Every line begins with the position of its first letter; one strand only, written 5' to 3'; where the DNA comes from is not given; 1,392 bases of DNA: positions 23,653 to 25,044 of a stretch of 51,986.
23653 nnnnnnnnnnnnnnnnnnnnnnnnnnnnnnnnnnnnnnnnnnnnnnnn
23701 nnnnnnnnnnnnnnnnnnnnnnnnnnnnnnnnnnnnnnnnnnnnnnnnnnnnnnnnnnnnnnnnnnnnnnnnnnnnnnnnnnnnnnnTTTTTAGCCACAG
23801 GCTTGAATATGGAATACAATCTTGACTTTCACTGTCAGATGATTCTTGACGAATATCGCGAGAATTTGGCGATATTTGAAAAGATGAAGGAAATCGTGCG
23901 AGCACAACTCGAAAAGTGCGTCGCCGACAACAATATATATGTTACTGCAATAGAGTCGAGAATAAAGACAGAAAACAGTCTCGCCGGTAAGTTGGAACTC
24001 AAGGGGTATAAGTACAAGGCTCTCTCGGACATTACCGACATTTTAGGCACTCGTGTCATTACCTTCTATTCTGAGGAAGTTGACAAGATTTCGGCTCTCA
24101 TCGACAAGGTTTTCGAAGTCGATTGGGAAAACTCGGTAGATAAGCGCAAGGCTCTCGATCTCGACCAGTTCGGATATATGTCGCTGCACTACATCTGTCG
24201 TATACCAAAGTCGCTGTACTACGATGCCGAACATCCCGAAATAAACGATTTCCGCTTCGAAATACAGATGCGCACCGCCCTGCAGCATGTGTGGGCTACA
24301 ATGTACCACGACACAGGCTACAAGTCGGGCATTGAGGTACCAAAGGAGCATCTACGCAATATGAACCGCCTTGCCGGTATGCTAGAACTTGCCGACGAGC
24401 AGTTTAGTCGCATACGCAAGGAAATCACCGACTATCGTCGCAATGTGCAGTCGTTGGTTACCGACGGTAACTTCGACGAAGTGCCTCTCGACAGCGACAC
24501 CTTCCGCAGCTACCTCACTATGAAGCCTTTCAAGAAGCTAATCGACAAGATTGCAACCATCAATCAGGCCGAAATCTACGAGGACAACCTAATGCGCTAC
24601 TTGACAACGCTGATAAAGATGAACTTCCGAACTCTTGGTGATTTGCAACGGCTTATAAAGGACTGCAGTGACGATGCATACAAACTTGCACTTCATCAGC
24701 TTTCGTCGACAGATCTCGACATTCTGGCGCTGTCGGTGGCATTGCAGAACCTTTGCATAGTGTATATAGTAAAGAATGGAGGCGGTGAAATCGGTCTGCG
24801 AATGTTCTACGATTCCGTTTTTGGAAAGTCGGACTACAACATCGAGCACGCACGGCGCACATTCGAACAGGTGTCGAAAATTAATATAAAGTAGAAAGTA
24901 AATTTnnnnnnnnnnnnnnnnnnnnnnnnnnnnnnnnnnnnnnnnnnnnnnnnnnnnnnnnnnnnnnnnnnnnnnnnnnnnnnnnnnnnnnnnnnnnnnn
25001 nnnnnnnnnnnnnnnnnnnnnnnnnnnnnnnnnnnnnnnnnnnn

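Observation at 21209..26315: Partner-switching module wired to an alarmone synthetase/hydrolase pair instead of a sigma factor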

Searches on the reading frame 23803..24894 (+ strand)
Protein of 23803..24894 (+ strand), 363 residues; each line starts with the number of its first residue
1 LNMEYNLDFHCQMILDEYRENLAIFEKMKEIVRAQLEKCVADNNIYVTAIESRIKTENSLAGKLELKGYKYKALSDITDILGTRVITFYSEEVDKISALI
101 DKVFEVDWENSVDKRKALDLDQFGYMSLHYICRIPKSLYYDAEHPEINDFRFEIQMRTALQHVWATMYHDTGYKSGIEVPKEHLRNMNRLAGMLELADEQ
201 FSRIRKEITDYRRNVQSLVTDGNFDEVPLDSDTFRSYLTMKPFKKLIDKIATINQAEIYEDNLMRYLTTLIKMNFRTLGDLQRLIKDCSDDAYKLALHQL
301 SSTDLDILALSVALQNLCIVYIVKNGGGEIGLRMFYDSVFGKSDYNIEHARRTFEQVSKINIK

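Call 4: search_protein_families(library=pfam, proteins=[window:23803-24894:+], max_evalue=0.01)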
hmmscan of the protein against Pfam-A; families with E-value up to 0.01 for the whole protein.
window:23803-24894:+ (363 aa): 1 family
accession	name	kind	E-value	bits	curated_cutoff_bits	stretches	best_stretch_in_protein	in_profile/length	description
PF04607.23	RelA_SpoT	-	2.8e-16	60.3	27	1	52-176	1-111/113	Region found in RelA / SpoT proteins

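Call 5: search_protein_families(library=ncbifam, proteins=[window:23803-24894:+], max_evalue=0.01)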
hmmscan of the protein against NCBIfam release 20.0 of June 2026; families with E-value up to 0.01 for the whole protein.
window:23803-24894:+ (363 aa): 2 families
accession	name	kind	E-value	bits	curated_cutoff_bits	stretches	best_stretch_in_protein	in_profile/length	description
NF053588.1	GTPPhKinYjbM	equivalog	6e-13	49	320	1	32-212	24-196/201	GTP diphosphokinase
TIGR00691.1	spoT_relA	subfamily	0.00039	18.9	499.2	1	26-109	185-264/687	RelA/SpoT family protein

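Call 6: search_protein_families(library=padloc, proteins=[window:23803-24894:+], max_evalue=0.01)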
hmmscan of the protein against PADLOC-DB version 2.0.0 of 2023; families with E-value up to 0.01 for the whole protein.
window:23803-24894:+ (363 aa): 1 family
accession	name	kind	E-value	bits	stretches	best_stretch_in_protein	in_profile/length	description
PDLC04999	PDC-S33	-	2e-17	61.6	1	14-176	36-186/349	-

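Call 8: find_homologous_proteins(query=window:23803-24894:+, max_evalue=0.00001)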
Query window:23803-24894:+ (363 aa): 7386 proteins with E <= 0.00001 among 8000 candidates; the best 120 are listed.
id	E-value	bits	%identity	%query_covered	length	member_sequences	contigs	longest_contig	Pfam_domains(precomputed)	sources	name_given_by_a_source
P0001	4.3e-226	768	94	99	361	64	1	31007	PF04607.24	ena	-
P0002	1.4e-220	749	91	99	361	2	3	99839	PF04607.24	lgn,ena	-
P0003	1.7e-220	749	93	99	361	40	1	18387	PF04607.24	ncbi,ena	-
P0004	2.0e-220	749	91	99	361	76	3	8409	PF04607.24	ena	-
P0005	3.0e-220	748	91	99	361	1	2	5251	PF04607.24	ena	-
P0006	7.3e-219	744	91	99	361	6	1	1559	PF04607.24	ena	-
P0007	2.0e-218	742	91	99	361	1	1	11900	PF04607.24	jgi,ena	-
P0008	2.5e-218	742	90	99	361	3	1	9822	PF04607.24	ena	-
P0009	8.5e-207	704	86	99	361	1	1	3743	PF04607.24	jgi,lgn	jgi:ppGpp synthetase/RelA/SpoT-type nucleotidyltranferase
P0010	3.3e-206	702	87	97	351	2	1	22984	PF04607.24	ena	-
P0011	1.2e-200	684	85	97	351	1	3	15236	PF04607.24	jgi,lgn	-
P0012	1.8e-198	677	93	89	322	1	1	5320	PF04607.24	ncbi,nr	ncbi:MAG: hypothetical protein J6S84_08010, partial [Bacteroidales bacterium]|nr:hypothetical protei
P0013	1.4e-197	674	81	99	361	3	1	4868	PF04607.24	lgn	-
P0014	1.8e-188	644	78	99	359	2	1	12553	PF04607.24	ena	-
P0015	4.4e-187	639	75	99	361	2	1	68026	PF04607.24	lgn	-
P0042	4.1e-169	580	70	98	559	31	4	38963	PF04607.24,PF13328.13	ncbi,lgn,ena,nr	ncbi:MAG: HD domain-containing protein [Bacteroidales bacterium]|nr:HD domain-containing protein [Ba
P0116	8.1e-156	537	67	98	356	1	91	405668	PF04607.24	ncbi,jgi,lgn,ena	-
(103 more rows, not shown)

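Call 9: find_related_loci(query=window:23803-24894:+, collection=genome_contigs, flank=10000)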
Query window:23803-24894:+ (363 aa) in genome_contigs; peptide patterns used: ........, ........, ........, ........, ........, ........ (x = any residue, [..] = any of these).
56 stretches matched a pattern; 34 encode a relative of the query (tblastn E <= 1e-3); 34 distinct loci.
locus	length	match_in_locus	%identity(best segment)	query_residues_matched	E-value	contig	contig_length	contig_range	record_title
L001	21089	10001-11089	99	1-363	0e+0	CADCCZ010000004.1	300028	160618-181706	MAG: uncultured Bacteroidia bacterium isolate RUG14538 genome assembly, contig: RUG14538_asm_4, whole genome shotgun seq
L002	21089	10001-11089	99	1-363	0e+0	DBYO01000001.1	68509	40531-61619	MAG TPA_asm: Bacteroidales bacterium UBA1184 UBA1184_contig_3085, whole genome shotgun sequence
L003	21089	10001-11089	93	1-363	0e+0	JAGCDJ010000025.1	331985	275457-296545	MAG: Bacteroidales bacterium isolate RGIG9689 Yak_Omasum-2__c477959, whole genome shotgun sequence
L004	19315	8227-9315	93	1-363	0e+0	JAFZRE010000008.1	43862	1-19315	MAG: Bacteroidales bacterium isolate RGIG8023 Water_buffalos_Rumen-1__c91559, whole genome shotgun sequence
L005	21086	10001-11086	91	2-363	0e+0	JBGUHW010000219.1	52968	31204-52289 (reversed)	MAG: Bacteroidales bacterium isolate ruminal_MAG_341 ruminal_MAG_341_contig_0219, whole genome shotgun sequence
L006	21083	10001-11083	93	3-363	0e+0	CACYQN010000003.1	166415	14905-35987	MAG: uncultured Bacteroidia bacterium isolate RUG12182 genome assembly, contig: RUG12182_asm_3, whole genome shotgun seq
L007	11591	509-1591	93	3-363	0e+0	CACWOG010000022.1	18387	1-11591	MAG: uncultured Bacteroidia bacterium isolate RUG10760 genome assembly, contig: RUG10760_asm_22, whole genome shotgun se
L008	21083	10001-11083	94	3-363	0e+0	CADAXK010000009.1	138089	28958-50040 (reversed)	MAG: uncultured Bacteroidia bacterium isolate RUG13712 genome assembly, contig: RUG13712_asm_9, whole genome shotgun seq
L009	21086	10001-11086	95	2-363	0e+0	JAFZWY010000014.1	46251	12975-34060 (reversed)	MAG: Bacteroidales bacterium isolate RGIG8173 Water_buffalos_Rumen-3__c363438, whole genome shotgun sequence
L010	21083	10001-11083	91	3-363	0e+0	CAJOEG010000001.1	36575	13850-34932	uncultured Bacteroidales bacterium isolate Red_deer_1_mag_48 genome assembly, contig: scaffold_1927, whole genome shotgu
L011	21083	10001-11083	76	3-363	0e+0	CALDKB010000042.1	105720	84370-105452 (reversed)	MAG TPA_asm: uncultured Bacteroidales bacterium isolate SRR6425802_bin.69_CONCOCT_v1.1_MAG genome assembly, contig: ERZ1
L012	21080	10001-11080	76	3-362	0e+0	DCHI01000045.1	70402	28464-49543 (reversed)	MAG TPA_asm: Bacteroidales bacterium UBA1756 UBA1756_contig_1290, whole genome shotgun sequence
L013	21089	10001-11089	91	1-363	0e+0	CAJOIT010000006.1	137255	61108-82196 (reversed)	uncultured Bacteroidales bacterium isolate Red_deer_4_mag_224 genome assembly, contig: scaffold_61, whole genome shotgun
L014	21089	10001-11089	69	1-363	0e+0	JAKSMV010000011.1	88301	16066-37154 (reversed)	MAG: Bacteroidales bacterium isolate Horse_feces134 MAG134_11, whole genome shotgun sequence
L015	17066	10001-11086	68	2-363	3e-179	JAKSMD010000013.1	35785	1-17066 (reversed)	MAG: Bacteroidales bacterium isolate Horse_feces116 MAG116_13, whole genome shotgun sequence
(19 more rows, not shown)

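Call 13: search_solved_structures(query=window:23803-24894:+, max_evalue=0.01)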
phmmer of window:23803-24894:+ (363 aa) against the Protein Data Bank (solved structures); distinct sequences matched with E-value up to 0.01: 8.
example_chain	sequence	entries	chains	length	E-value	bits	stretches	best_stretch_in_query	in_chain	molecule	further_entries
3l9d_A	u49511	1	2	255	1.4e-09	40.9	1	32-211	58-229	Putative GTP pyrophosphokinase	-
6ewz_A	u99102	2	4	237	3.3e-09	39.6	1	48-211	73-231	GTP pyrophosphokinase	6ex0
6fgj_A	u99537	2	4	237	6.6e-09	38.7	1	48-210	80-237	GTP pyrophosphokinase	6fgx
5f2v_V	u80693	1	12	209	8.5e-09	38.3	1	41-210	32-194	GTP pyrophosphokinase YjbM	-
6fgk_A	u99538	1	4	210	8.6e-09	38.3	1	47-208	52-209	GTP pyrophosphokinase YwaC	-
5ded_D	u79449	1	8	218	9e-09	38.2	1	41-210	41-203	GTP pyrophosphokinase YjbM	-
5dec_A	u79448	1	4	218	9.7e-09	38.1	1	41-210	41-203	GTP pyrophosphokinase YjbM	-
2be3_A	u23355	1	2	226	3e-08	36.5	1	32-212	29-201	GTP pyrophosphokinase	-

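Call 18: find_encoding_contigs(protein=P0116, flank=8000, max_places=3)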
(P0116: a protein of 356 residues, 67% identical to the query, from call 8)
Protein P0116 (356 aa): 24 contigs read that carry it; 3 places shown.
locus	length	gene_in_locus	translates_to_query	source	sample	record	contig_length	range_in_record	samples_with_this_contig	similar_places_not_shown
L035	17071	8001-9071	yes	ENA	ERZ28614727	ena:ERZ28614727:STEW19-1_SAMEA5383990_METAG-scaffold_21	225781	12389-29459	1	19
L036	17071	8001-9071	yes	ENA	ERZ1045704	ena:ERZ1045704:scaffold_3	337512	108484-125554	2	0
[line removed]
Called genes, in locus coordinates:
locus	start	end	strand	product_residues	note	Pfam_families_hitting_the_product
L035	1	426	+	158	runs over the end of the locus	PF02472:ExbD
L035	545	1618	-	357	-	PF26370:KDD_N, PF00107:ADH_zinc_N (weak)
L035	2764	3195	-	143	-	PF05069:Phage_tail_S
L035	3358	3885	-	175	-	-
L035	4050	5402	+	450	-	PF01546:Peptidase_M20, PF07687:M20_dimer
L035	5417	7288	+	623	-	PF02743:dCache_1, PF22673:MCP-like_PDC_1, PF00672:HAMP, PF07228:SpoIIE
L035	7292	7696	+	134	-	PF13581:HATPase_c_2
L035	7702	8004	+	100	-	PF01740:STAS, PF13466:STAS_2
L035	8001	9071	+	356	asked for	PF04607:RelA_SpoT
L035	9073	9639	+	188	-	PF13328:HD_4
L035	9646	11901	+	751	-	PF00175:NAD_binding_1 (weak), PF10418:DHODB_Fe-S_bind, PF14691:Fer4_20, PF01266:DAO (faint), PF07992:Pyr_redox_2, PF13450:NAD_binding_8, PF13738:Pyr_redox_3 (weak), PF00070:Pyr_redox, +4 more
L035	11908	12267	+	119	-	PF06803:DUF1232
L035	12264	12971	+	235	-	PF01569:PAP2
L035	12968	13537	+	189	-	PF25087:GMPPB_C (faint), PF14602:Hexapep_2 (faint), PF00132:Hexapep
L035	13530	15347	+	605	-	PF02463:SMC_N (faint), PF00005:ABC_tran, PF01926:MMR_HSR1 (faint), PF13304:AAA_21 (faint), PF13401:AAA_22 (faint), PF12848:ABC_tran_Xtn, PF00005:ABC_tran, PF16326:ABC_tran_CTD, +1 more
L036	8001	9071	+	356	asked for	PF04607:RelA_SpoT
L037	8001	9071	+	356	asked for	PF04607:RelA_SpoT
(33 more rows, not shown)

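Call 19: find_encoding_contigs(protein=P0042, flank=8000, max_places=3)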
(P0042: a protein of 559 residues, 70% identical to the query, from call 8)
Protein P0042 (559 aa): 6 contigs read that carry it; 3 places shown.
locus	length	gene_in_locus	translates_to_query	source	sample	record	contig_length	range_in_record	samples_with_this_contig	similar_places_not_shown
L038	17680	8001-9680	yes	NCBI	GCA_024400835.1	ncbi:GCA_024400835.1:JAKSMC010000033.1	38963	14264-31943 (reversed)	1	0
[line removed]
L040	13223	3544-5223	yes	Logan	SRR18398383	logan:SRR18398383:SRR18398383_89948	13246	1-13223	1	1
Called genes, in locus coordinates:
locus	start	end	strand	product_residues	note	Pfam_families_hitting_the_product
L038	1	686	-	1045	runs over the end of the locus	PF00873:ACR_tran, PF03176:MMPL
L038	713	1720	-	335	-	PF25973:BSH_CzcB (weak), PF25984:BSH_YknX (faint), PF25954:Beta-barrel_RND_2, PF25990:Beta-barrel_YknX, PF25989:YknX_C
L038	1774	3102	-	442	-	PF02321:OEP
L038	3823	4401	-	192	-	PF04973:NMN_transporter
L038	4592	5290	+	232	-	PF00293:NUDIX, PF19368:WHD_AraR, PF21906:WHD_NrtR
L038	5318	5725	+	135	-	PF13581:HATPase_c_2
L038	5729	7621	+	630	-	PF02743:dCache_1, PF22673:MCP-like_PDC_1, PF00672:HAMP, PF07228:SpoIIE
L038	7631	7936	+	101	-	PF01740:STAS, PF13466:STAS_2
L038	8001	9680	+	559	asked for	PF04607:RelA_SpoT, PF13328:HD_4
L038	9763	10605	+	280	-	PF01636:APH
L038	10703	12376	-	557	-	PF01979:Amidohydro_1, PF13382:Adenine_deam_C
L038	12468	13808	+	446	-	PF00860:Xan_ur_permease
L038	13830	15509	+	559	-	PF00082:Peptidase_S8, PF18962:Por_Secre_tail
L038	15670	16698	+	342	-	-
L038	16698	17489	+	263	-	PF03781:FGE-sulfatase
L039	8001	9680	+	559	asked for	PF04607:RelA_SpoT, PF13328:HD_4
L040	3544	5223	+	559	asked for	PF04607:RelA_SpoT, PF13328:HD_4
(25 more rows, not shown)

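Call 25: search_solved_structures(query=A2, max_evalue=1)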
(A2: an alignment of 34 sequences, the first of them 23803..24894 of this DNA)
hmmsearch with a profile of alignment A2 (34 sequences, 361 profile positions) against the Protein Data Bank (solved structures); distinct sequences matched with E-value up to 1: 10.
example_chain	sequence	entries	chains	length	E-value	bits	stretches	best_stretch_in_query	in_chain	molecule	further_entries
3l9d_A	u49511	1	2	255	4.9e-15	58.7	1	44-208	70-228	Putative GTP pyrophosphokinase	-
2be3_A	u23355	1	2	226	9.9e-15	57.7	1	41-209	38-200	GTP pyrophosphokinase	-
6ewz_A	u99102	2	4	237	2.3e-14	56.5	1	28-209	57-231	GTP pyrophosphokinase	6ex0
5f2v_V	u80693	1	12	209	4e-14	55.7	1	41-209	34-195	GTP pyrophosphokinase YjbM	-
6fgj_A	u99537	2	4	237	4.3e-14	55.6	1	28-208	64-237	GTP pyrophosphokinase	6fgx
5dec_A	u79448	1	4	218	4.3e-14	55.6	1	41-209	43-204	GTP pyrophosphokinase YjbM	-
5ded_D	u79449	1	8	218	4.4e-14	55.6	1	41-209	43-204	GTP pyrophosphokinase YjbM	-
6fgk_A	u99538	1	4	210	1.2e-13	54.2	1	11-206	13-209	GTP pyrophosphokinase YwaC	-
9erv_A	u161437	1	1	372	0.059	15.7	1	25-166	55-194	RelA/SpoT family protein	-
7ztb_A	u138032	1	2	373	0.06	15.6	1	25-166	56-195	RelA/SpoT family protein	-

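Call 31: search_protein_representatives(protein=window:23803-24894:+)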
Query: 363 residues. Proteins with E-value up to 0.001 (for the whole library): 7537; up to 1e-10: 4745; up to 1e-30: 1226. The best 150 are listed.
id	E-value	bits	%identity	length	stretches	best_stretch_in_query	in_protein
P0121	7.2e-114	397.0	49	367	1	4-360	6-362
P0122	1.7e-111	389.1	66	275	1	6-253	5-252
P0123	3.9e-106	371.5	61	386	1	4-259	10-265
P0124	9.9e-103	360.3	46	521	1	5-356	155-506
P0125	1.6e-95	336.6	60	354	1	113-355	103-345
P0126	1.2e-94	333.8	51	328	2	115-360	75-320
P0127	3.2e-92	325.8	63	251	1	7-265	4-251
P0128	9.4e-92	324.2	61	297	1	16-252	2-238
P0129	1.6e-90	320.2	54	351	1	5-273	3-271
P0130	1.7e-90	320.1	54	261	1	104-362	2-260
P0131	7.2e-87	308.2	55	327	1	16-272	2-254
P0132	2.9e-86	306.2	44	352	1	8-334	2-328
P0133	8.1e-85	301.4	64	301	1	151-362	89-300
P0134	2.2e-82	293.4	55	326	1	7-239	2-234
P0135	2.7e-82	293.1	52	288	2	4-165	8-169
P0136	3.4e-82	292.8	40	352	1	14-351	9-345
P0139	1.6e-77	277.4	40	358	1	12-354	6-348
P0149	1.7e-60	221.5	37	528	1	12-322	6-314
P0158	2.9e-57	210.9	35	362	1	12-354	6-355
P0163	1.8e-56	208.3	34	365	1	12-350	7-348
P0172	3.0e-52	194.3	34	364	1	14-356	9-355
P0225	5.5e-48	180.3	31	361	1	13-356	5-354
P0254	1.9e-46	175.3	34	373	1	14-359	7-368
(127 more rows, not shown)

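Call 32: list_cluster_members(proteins=[P0121, P0124, P0136, P0139, P0149, P0158, P0163, P0172, P0225, P0254])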
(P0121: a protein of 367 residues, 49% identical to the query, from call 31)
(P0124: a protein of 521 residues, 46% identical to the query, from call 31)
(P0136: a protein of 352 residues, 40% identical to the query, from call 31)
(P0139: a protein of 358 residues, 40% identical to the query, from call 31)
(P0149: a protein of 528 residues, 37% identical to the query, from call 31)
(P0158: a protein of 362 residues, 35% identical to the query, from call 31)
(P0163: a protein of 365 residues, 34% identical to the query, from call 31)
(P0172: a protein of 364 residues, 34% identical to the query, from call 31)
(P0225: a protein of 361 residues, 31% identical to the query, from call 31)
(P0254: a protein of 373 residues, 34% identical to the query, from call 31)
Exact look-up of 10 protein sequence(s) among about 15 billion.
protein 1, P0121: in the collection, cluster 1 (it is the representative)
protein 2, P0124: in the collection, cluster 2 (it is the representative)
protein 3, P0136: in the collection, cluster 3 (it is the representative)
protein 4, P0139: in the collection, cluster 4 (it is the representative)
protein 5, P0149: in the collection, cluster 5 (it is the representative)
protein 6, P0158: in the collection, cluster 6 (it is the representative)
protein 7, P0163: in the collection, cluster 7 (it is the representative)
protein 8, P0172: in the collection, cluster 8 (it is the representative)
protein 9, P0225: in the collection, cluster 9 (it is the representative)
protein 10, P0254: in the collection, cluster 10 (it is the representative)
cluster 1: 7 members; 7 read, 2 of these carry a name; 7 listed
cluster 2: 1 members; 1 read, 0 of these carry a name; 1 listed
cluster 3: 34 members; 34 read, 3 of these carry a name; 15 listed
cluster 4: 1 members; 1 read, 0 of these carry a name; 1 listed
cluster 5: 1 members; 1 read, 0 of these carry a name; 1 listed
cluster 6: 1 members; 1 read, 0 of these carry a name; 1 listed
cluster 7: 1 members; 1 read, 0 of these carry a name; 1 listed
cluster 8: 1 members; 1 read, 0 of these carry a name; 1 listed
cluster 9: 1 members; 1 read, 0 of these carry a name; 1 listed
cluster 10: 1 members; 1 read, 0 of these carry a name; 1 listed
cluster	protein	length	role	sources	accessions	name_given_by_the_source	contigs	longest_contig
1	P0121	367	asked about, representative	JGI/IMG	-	-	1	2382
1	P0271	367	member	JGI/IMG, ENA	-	ppGpp synthetase/RelA/SpoT-type nucleotidyltranferase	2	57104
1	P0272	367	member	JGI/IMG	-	ppGpp synthetase/RelA/SpoT-type nucleotidyltranferase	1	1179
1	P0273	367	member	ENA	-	-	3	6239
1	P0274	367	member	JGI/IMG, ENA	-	-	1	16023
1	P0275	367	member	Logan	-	-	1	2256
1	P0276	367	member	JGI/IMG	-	-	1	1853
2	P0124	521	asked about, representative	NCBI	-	-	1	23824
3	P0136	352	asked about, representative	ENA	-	-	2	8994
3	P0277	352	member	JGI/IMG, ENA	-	ppGpp synthetase/RelA/SpoT-type nucleotidyltranferase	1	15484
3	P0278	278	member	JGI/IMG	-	hypothetical protein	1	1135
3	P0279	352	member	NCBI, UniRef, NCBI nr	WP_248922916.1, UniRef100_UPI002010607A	GTP pyrophosphokinase [Olsenella intestinalis] | GTP pyrophosphokinase n=1 Tax=Olsenella intestinalis TaxID=2930083 RepID=UPI002010607A | hypothetical protein [Olsenella intestinalis]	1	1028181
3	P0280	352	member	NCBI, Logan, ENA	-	-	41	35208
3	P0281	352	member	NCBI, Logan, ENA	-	-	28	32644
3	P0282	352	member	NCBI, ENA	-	-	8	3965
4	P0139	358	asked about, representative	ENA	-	-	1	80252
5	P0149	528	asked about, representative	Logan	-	-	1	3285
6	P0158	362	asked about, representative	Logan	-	-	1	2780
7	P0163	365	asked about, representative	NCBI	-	-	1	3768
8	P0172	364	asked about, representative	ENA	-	-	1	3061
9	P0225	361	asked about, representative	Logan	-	-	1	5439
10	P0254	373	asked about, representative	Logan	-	-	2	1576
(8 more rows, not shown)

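Call 36: find_homologous_proteins(query=A3, max_evalue=1e-10)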
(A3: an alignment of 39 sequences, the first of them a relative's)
Query A3 (39 sequences) (352 aa, profile of the alignment): 925 proteins with E <= 1e-10 among 8000 candidates; the best 120 are listed.
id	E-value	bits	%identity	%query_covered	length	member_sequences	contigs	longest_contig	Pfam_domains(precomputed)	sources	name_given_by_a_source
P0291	1.2e-128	448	35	81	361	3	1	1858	PF04607.24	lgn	-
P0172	5.1e-125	436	37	79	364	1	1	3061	PF04607.24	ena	-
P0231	3.8e-124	433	31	89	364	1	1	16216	PF04607.24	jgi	jgi:ppGpp synthetase/RelA/SpoT-type nucleotidyltranferase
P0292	6.1e-124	432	35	87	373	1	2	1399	PF04607.24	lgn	-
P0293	2.0e-123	430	34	79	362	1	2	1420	PF04607.24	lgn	-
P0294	1.1e-121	425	42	88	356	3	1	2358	PF04607.24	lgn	-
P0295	3.5e-121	423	34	88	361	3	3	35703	PF04607.24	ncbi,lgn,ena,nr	ncbi:MAG: hypothetical protein OEX01_05050 [Candidatus Bathyarchaeota archaeon]|nr:hypothetical prot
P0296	4.4e-121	423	37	84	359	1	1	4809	PF04607.24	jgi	-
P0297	5.4e-120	419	37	86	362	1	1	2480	PF04607.24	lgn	-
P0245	6.3e-120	419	42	52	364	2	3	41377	PF04607.24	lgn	-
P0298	1.5e-119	418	39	96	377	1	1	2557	PF04607.24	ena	-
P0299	1.5e-118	414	40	89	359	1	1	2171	PF04607.24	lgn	-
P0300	5.4e-118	412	34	88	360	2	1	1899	PF04607.24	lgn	-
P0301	1.5e-117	411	40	88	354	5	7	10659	PF04607.24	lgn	-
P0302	2.2e-117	410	45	57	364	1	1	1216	PF04607.24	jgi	-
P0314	2.6e-114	400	41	99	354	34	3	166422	PF04607.24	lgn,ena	-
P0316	5.5e-114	399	37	61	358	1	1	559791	PF04607.24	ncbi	ncbi:TPA: GTP pyrophosphokinase [Citrobacter werkmanii]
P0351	3.3e-110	387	45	53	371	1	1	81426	PF04607.24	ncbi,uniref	ncbi:GTP pyrophosphokinase family protein [Ralstonia sp. Ralssp135]|uniref:GTP pyrophosphokinase n=1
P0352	4.0e-110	387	43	93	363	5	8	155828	PF04607.24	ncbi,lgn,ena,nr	ncbi:MAG: hypothetical protein IJU35_03655 [Paludibacteraceae bacterium]|nr:hypothetical protein [Pa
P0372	1.0e-108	382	44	97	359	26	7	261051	PF04607.24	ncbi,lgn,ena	-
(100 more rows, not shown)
